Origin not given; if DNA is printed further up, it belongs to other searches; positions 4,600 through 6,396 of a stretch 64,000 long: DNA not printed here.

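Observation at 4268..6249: Unannotated Cys-rich 60-aa precursor translationally coupled to a radical SAM/SPASM enzyme: a candidate novel RiPP cluster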

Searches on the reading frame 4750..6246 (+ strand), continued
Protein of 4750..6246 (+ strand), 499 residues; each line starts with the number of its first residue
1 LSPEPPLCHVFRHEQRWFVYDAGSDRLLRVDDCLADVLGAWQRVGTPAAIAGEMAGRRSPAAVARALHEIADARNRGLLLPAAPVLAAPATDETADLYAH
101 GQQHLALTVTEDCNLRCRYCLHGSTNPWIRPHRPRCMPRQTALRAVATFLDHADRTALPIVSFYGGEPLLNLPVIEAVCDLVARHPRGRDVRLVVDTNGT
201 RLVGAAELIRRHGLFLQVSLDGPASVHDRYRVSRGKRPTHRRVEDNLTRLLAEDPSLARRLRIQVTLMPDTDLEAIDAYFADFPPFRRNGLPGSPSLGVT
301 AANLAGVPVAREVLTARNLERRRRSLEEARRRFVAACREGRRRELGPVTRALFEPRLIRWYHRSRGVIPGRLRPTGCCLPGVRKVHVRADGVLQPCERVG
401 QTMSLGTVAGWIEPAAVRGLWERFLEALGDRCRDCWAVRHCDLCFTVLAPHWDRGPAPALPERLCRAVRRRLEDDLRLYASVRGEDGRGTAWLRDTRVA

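Call 35: search_solved_structures(query=A1, max_evalue=0.001, show_alignments=1)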
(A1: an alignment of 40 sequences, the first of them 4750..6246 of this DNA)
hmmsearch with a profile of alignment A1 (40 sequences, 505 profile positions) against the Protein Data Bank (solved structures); distinct sequences matched with E-value up to 0.001: 20.
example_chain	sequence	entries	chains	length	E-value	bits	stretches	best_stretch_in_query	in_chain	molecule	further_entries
5wgg_A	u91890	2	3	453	1.5e-49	172.4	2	6-249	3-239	Radical SAM domain protein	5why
9gm3_A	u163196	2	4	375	8.5e-27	97.3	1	106-286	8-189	ChlB radical SAM domain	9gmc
4k36_A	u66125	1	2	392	1.2e-24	90.2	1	114-286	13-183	Anaerobic sulfatase-maturating enzyme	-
4k37_A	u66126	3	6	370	2.3e-24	89.3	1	114-286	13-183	Anaerobic sulfatase-maturating enzyme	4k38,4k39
8vpo_A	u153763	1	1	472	6.7e-20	74.5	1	21-256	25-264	Radical SAM core domain-containing protein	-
6efn_A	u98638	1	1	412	4.9e-09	38.7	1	109-242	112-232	Sporulation killing factor maturation protein SkfB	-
7voc_C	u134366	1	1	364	2e-08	36.7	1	103-237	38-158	Cytosylglucuronate decarboxylase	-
7vob_C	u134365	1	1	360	2.1e-08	36.6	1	103-237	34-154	Cytosylglucuronate decarboxylase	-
2fb2_A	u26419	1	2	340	3.8e-07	32.5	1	102-225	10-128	Molybdenum cofactor biosynthesis protein A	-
1tv7_A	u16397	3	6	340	6.4e-07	31.7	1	102-225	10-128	Molybdenum cofactor biosynthesis protein A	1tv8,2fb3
8wm2_A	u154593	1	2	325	4e-06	29.1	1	98-224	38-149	Fe-S radical SAM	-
6y1x_A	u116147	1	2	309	7.9e-06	28.1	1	81-212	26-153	Radical SAM domain protein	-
7wzv_A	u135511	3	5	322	2e-05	26.8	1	113-212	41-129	4Fe-4S cluster-binding domain-containing protein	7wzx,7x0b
9dfu_A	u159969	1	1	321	0.00042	22.4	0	112-211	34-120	Radical SAM core domain-containing protein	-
9dfn_A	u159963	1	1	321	0.00048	22.2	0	113-211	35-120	Radical SAM core domain-containing protein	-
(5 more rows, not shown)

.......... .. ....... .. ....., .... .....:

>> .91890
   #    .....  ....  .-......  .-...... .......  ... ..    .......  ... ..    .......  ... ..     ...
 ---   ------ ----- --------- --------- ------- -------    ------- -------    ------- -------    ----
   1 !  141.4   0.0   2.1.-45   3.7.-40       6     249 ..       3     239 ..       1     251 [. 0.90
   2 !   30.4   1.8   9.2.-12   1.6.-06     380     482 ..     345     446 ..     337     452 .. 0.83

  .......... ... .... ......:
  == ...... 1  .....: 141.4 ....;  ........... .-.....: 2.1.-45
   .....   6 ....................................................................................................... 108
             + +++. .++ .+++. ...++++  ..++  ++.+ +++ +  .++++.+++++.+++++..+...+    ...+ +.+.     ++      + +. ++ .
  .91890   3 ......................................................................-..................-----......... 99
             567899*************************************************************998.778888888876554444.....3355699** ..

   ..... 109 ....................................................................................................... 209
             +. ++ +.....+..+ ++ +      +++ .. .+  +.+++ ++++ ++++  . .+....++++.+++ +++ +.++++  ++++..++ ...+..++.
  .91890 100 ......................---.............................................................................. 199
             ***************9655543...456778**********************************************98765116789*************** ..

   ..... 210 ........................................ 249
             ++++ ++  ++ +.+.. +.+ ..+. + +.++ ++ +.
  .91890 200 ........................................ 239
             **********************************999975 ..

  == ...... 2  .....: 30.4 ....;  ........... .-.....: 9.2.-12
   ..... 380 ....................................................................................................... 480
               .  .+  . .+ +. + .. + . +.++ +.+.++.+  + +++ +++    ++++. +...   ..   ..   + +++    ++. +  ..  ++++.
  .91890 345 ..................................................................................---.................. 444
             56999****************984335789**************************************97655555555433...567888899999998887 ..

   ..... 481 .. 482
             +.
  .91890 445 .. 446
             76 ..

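Call 61: list_cluster_members(proteins=[P0001, P0123, P0139, P0002, P0160, P0166])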
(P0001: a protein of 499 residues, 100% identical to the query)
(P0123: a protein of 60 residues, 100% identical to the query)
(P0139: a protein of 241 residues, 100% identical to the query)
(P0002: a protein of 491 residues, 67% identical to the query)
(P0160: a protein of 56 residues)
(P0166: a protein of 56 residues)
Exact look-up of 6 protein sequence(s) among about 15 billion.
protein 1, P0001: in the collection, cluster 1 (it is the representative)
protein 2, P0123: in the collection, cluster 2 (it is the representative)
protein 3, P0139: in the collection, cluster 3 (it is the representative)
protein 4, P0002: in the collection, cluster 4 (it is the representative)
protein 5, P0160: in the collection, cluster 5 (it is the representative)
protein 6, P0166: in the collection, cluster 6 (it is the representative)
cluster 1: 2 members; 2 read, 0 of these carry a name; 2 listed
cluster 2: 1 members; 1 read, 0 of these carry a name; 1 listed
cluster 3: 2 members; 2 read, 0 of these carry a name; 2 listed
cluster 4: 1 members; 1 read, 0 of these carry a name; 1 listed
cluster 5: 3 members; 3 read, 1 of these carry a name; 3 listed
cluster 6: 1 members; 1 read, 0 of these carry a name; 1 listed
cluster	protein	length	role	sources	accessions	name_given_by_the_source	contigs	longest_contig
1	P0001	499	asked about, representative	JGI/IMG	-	-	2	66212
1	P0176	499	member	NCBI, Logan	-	-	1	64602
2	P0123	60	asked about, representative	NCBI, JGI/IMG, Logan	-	-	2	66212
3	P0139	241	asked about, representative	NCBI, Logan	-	-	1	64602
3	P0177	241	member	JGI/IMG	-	-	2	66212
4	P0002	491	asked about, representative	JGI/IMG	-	-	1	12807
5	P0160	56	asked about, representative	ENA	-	-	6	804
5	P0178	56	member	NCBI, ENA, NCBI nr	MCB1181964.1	hypothetical protein KDM41_00885 [bacterium] | hypothetical protein [bacterium]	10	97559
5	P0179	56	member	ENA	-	-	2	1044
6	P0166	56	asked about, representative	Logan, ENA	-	-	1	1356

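Call 62: predict_structure(alignment_id=A1)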
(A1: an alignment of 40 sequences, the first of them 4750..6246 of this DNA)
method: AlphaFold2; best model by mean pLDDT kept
length: 499 residues; sequences in the alignment: 40
mean_pLDDT: 94.9   pTM: 0.91
mean pLDDT of the five models: 94.9, 94.2, 94.0, 93.7, 92.9
residues with pLDDT >= 90: 460; 70-90: 37; 50-70: 2; < 50: 0
segments of 3 or more residues with pLDDT < 50: none
pLDDT, mean of each block of 10 residues (from residue 1): 86 97 95 97 91 95 97 94 90 89 97 95 93 96 98 95 93 97 96 97 90 97 98 96 97 96 98 98 98 96 96 97 97 97 97 96 90 89 96 96 96 95 94 93 94 89 96 98 95 93
secondary structure, 60 per line:
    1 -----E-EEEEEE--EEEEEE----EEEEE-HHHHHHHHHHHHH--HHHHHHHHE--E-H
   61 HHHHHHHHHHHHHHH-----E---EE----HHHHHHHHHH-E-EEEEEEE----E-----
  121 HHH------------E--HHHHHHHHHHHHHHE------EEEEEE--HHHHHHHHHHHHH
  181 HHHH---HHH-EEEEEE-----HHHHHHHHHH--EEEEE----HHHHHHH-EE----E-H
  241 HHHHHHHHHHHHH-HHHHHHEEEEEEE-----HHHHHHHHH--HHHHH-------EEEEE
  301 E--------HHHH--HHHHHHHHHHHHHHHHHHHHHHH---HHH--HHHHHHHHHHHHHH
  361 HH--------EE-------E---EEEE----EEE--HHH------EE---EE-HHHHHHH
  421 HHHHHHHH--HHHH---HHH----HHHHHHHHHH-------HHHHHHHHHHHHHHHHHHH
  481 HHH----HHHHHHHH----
elements in order: E8-13 E16-21 E26-30 H32-44 H47-54 H60-75 H91-100 E104-110 H139-152 E160-165 H168-184 E192-197 H203-212 E215-219 H224-230 H240-253 H255-260 E261-267 H273-281 H284-288 E296-301 H310-313 H316-338 H347-362 E384-387 E392-394 H414-428 H431-434 H445-454 H462-483 H488-495

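Call 64: fold_search(model_id=the predicted structure, library=pdb)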
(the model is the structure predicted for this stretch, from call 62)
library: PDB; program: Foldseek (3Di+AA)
matches with E <= 10: 1513; with E <= 0.001: 57
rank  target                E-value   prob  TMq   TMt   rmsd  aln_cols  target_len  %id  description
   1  5why_B                9.9e-19  1.00  0.61  0.70   6.6       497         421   18  Structural Insights into Thioether Bond Formation in the Biosynthesis of Sactipeptides (released 2017-07-26)
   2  5wgg_A                9.9e-19  1.00  0.61  0.68   7.0       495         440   19  Structural Insights into Thioether Bond Formation in the Biosynthesis of Sactipeptides (released 2017-07-26)
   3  5why_A                2.3e-18  1.00  0.60  0.70   7.2       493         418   18  Structural Insights into Thioether Bond Formation in the Biosynthesis of Sactipeptides (released 2017-07-26)
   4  9gm3_C                1.2e-12  1.00  0.49  0.63   6.4       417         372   17  Crystal structure of the complex formed between the radical SAM protein ChlB and the leader region of its precursor su (released 2025-06-25)
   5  9gmc_C                1.5e-12  1.00  0.50  0.64   6.0       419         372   18  Crystal structure of the complex formed between the radical SAM protein ChlB and the R3A mutant of ChlA (released 2025-06-25)
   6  4k36_A                2.1e-12  1.00  0.56  0.71   5.4       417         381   16  His6 tagged anSMEcpe with bound AdoMet (released 2013-05-08)
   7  4k37_A                2.6e-12  1.00  0.55  0.72   5.6       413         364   16  Native anSMEcpe with bound AdoMet (released 2013-05-08)
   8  4k38_A                4.3e-12  1.00  0.55  0.71   5.7       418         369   16  Native anSMEcpe with bound AdoMet and Kp18Cys peptide (released 2013-05-08)
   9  9gm3_A                4.3e-12  1.00  0.50  0.64   6.4       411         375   19  Crystal structure of the complex formed between the radical SAM protein ChlB and the leader region of its precursor su (released 2025-06-25)
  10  4k39_A                5.3e-12  1.00  0.55  0.73   5.4       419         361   16  Native anSMEcpe with bound AdoMet and Cp18Cys peptide (released 2013-05-08)
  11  9gmc_A                5.3e-12  1.00  0.51  0.65   6.0       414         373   19  Crystal structure of the complex formed between the radical SAM protein ChlB and the R3A mutant of ChlA (released 2025-06-25)
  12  4k37_B                6.6e-12  1.00  0.55  0.72   5.6       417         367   16  Native anSMEcpe with bound AdoMet (released 2013-05-08)
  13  4k36_B                1.2e-11  1.00  0.55  0.72   5.8       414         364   16  His6 tagged anSMEcpe with bound AdoMet (released 2013-05-08)
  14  4k39_B                2.2e-11  1.00  0.54  0.73   5.4       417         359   16  Native anSMEcpe with bound AdoMet and Cp18Cys peptide (released 2013-05-08)
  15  6efn                  2.9e-11  1.00  0.40  0.50  14.2       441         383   16  Structure of a RiPP maturase, SkfB (released 2018-10-24)
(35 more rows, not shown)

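Call 83: find_encoding_contigs(protein=P0083, flank=6000, max_places=1)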
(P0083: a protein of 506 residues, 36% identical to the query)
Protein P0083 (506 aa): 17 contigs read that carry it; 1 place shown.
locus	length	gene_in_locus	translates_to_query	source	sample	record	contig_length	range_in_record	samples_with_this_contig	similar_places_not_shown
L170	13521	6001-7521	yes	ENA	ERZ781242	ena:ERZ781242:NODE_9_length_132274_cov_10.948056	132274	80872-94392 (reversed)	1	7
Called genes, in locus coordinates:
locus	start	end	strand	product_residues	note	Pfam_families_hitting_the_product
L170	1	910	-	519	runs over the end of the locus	PF01654:Cyt_bd_oxida_I, PF13442:Cytochrome_CBB3 (weak)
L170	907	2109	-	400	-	PF05977:MFS_3 (weak), PF07690:MFS_1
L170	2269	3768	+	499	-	PF13424:TPR_12 (faint), PF14559:TPR_19 (faint), PF00515:TPR_1 (faint), PF07719:TPR_2 (faint), PF07721:TPR_4 (faint), PF13414:TPR_11 (faint), PF13428:TPR_14 (faint), PF13431:TPR_17 (weak), +1 more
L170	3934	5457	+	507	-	PF00221:Lyase_aromatic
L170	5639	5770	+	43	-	-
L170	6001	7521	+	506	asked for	PF04055:Radical_SAM, PF13353:Fer4_12 (weak)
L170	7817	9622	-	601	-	PF14684:Tricorn_C1, PF03572:Peptidase_S41, PF13181:TPR_8 (faint), PF13414:TPR_11 (faint), PF13428:TPR_14 (faint), PF14559:TPR_19 (weak), PF00515:TPR_1 (weak), PF07719:TPR_2 (weak), +2 more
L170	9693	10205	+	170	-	-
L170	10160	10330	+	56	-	-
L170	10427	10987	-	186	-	PF04977:DivIC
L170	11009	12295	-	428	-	PF03952:Enolase_N, PF00113:Enolase_C, PF13378:MR_MLE_C (weak)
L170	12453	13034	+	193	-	PF04542:Sigma70_r2, PF08281:Sigma70_r4_2, PF04545:Sigma70_r4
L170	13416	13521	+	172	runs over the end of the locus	PF13490:zf-HC2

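Call 84: find_encoding_contigs(protein=P0071, flank=6000, max_places=1)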
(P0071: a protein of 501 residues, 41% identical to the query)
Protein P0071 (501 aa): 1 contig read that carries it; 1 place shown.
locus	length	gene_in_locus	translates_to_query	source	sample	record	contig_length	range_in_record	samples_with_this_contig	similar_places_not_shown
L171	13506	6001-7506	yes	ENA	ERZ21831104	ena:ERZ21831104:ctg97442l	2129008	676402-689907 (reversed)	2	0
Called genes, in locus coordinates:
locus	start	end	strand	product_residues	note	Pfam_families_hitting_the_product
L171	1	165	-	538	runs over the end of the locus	PF04293:SpoVR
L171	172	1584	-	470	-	PF04285:DUF444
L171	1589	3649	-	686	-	PF08298:AAA_PrkA (weak), PF06798:PrkA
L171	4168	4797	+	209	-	PF04542:Sigma70_r2, PF08281:Sigma70_r4_2, PF04545:Sigma70_r4 (faint)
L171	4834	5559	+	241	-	-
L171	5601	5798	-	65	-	-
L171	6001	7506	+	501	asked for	PF04055:Radical_SAM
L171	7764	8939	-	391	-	-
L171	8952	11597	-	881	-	PF03544:TonB_C, PF13620:CarboxypepD_reg (faint)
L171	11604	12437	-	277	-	PF03544:TonB_C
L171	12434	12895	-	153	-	PF02472:ExbD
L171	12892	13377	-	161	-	PF02472:ExbD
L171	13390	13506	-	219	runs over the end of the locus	PF01618:MotA_ExbB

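Call 85: find_encoding_contigs(protein=P0026, flank=6000, max_places=1)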
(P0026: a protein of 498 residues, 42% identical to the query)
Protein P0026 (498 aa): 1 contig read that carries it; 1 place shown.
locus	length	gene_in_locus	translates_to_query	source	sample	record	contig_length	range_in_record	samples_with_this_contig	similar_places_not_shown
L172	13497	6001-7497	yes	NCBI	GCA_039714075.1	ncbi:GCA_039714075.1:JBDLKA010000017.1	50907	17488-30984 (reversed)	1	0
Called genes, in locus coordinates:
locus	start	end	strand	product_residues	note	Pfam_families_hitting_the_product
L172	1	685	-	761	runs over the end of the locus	PF06798:PrkA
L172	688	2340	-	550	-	PF04293:SpoVR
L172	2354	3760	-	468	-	PF04285:DUF444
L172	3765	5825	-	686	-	PF08298:AAA_PrkA (weak), PF06798:PrkA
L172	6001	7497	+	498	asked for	PF04055:Radical_SAM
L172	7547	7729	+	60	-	-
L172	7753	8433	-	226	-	-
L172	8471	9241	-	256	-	PF04542:Sigma70_r2, PF08281:Sigma70_r4_2, PF04545:Sigma70_r4 (weak)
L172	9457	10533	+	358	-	PF01844:HNH, PF13391:HNH_2 (weak)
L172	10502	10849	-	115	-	PF02041:Auxin_BP (weak), PF07883:Cupin_2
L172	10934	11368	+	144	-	PF00472:RF-1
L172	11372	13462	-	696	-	PF07715:Plug, PF00593:TonB_dep_Rec_b-barrel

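Call 86: find_encoding_contigs(protein=P0033, flank=6000, max_places=1)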
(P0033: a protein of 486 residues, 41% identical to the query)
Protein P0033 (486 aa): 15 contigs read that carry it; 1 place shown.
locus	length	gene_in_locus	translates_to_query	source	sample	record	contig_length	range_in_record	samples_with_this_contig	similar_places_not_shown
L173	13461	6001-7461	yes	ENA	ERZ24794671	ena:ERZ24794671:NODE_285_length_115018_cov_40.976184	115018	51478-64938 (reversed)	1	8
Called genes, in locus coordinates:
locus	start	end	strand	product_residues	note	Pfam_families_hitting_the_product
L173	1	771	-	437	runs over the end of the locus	-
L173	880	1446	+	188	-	PF01728:FtsJ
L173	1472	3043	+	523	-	PF00149:Metallophos, PF02872:5_nucleotid_C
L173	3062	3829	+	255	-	PF01987:AIM24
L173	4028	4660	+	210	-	-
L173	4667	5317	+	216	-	PF13489:Methyltransf_23, PF03848:TehB, PF13847:Methyltransf_31, PF08241:Methyltransf_11, PF08242:Methyltransf_12, PF13649:Methyltransf_25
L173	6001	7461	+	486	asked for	PF13353:Fer4_12 (faint), PF04055:Radical_SAM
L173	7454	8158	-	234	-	-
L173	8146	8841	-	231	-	PF04542:Sigma70_r2, PF08281:Sigma70_r4_2 (weak), PF04545:Sigma70_r4 (weak)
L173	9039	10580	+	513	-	PF20695:UbiD_N, PF01977:UbiD, PF20696:UbiD_C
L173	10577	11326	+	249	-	PF01209:Ubie_methyltran, PF08241:Methyltransf_11, PF13649:Methyltransf_25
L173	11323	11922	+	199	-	PF02441:Flavoprotein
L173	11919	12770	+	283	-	PF01040:UbiA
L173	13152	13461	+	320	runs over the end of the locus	-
